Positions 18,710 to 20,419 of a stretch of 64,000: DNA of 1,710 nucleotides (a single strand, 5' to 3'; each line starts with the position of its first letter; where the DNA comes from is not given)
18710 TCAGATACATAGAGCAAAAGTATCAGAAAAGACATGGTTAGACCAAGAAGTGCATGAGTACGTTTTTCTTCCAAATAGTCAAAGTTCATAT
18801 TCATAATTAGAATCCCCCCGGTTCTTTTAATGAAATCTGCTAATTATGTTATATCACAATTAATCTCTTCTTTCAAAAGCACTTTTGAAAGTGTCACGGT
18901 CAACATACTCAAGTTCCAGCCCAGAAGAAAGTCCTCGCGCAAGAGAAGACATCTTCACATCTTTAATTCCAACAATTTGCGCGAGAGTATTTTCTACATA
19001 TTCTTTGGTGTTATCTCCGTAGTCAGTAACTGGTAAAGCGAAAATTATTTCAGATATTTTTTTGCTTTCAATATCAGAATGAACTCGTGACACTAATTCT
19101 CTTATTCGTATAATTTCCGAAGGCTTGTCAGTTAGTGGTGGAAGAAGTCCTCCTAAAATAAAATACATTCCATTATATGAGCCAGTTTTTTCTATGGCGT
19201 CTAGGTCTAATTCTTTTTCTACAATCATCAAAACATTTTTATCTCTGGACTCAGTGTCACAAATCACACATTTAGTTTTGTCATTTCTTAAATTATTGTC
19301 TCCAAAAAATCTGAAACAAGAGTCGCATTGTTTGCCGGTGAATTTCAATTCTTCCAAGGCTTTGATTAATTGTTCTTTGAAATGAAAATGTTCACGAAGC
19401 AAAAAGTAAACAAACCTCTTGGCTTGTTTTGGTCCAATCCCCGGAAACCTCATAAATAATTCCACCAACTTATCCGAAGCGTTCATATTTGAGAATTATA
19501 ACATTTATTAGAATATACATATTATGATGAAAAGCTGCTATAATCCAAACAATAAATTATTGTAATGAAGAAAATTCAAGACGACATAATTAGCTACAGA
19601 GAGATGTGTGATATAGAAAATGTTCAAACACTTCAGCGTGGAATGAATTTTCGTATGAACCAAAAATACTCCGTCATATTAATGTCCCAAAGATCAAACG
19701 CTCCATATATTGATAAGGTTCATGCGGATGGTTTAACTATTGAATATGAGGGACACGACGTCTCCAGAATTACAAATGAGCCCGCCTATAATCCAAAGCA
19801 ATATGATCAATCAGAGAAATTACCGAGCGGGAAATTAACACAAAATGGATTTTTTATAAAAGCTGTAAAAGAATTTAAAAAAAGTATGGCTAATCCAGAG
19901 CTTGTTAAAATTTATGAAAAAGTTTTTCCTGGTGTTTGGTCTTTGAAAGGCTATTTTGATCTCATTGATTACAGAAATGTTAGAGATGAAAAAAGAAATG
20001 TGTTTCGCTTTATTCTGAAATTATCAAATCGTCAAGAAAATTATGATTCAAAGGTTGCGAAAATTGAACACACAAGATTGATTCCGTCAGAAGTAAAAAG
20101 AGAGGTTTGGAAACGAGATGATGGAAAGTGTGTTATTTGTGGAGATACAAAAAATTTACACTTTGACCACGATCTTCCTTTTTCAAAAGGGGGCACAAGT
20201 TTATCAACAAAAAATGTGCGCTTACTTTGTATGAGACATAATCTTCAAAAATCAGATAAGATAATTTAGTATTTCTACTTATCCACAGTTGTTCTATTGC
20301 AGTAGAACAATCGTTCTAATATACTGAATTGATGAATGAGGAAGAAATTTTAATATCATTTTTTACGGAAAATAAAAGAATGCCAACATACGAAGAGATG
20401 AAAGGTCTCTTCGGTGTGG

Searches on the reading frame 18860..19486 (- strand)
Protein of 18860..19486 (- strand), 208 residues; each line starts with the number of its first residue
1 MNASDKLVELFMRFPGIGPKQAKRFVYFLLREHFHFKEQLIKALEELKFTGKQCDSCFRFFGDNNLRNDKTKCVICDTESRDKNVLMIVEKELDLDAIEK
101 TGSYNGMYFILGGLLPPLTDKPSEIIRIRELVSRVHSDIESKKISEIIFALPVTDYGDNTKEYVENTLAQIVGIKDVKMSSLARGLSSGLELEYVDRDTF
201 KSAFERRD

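Call 97: find_homologous_proteins(query=window:18860-19486:-, max_evalue=1e-20)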
Query window:18860-19486:- (208 aa): 1744 proteins with E <= 1e-20 among 2113 candidates; the best 120 are listed.
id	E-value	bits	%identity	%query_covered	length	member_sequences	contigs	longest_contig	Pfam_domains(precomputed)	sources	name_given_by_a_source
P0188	5.1e-133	459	100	100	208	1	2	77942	PF13662.13,PF21176.4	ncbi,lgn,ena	-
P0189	1.5e-106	373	78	100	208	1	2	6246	PF13662.13,PF21176.4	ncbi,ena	-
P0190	4.9e-106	371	77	100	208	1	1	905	PF13662.13,PF21176.4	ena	-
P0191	1.7e-105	369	79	100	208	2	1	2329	PF13662.13,PF21176.4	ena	-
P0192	1.9e-105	369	79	100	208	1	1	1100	PF13662.13,PF21176.4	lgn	-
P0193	1.9e-105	369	78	100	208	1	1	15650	PF13662.13,PF21176.4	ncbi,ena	-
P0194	2.1e-105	369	77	100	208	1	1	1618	PF13662.13,PF21176.4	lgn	-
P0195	3.7e-105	368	79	100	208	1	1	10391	PF13662.13,PF21176.4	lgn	-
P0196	1.6e-104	366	79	100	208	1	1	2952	PF13662.13,PF21176.4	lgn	-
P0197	2.6e-104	365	77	100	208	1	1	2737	PF13662.13,PF21176.4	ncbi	-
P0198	2.9e-104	365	78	100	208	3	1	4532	PF13662.13,PF21176.4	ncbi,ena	-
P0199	4.1e-104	365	78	100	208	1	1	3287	PF13662.13,PF21176.4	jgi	jgi:recombination protein RecR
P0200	4.6e-104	365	77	100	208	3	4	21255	PF13662.13,PF21176.4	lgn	-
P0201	4.8e-104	365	77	100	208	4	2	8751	PF13662.13,PF21176.4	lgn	-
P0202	6.8e-104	364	77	100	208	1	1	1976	PF13662.13,PF21176.4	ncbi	-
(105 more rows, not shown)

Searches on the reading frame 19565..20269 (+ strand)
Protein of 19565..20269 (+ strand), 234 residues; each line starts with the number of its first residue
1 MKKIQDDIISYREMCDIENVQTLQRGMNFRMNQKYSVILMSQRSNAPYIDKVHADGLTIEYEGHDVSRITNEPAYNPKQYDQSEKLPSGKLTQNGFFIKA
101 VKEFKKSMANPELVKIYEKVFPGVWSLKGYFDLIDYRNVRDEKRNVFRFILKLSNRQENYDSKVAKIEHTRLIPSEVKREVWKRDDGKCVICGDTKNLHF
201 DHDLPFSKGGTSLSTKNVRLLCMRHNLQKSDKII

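Call 70: search_protein_families(library=pfam, proteins=[window:19565-20269:+], max_evalue=0.001)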
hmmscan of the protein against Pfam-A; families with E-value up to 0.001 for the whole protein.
window:19565-20269:+ (234 aa): 2 families
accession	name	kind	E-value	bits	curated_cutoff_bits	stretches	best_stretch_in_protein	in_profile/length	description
PF14279.12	HNH_5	-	0.00025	21.4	27.5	1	189-232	1-46/56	HNH endonuclease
PF01844.29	HNH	-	0.00062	20.3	21.4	1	189-231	1-46/47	HNH endonuclease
